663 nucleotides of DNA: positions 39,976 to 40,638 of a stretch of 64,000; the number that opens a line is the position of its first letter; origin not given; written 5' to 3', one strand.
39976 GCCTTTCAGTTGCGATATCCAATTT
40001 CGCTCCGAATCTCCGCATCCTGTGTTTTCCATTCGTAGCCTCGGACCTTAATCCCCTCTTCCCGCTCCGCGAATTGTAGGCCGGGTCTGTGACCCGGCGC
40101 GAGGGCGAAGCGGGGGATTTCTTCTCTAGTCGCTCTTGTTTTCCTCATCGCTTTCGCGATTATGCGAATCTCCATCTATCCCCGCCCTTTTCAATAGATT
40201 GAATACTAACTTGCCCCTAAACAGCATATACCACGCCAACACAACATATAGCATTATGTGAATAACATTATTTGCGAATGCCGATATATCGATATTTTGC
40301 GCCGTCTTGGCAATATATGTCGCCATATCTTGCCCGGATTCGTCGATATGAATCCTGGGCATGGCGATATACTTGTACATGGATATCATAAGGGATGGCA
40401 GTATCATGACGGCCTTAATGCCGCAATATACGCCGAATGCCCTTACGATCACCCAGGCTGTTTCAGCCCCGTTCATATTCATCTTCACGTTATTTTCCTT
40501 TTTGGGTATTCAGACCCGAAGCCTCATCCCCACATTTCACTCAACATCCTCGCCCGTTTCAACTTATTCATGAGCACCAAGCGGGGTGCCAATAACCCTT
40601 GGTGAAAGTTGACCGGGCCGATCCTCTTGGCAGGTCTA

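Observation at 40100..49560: Low-GC accessory island inserted between the Ehr-like operon and hypE, and splitting hypD from hypE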

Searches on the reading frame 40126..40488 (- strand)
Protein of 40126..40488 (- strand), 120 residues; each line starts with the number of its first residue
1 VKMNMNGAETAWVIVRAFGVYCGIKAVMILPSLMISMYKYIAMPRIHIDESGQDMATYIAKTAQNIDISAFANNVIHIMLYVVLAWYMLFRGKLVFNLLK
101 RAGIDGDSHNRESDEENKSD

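Call 4: search_protein_families(library=pfam, proteins=[window:40126-40488:-], max_evalue=0.01)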
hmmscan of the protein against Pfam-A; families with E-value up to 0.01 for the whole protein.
window:40126-40488:- (120 aa): 0 families

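Call 5: search_protein_families(library=padloc, proteins=[window:40126-40488:-], max_evalue=0.01)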
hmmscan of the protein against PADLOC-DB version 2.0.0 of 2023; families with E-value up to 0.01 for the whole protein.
window:40126-40488:- (120 aa): 0 families

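Call 6: search_protein_families(library=ncbifam, proteins=[window:40126-40488:-], max_evalue=0.01)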
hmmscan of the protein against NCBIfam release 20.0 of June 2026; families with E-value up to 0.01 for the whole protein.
window:40126-40488:- (120 aa): 0 families
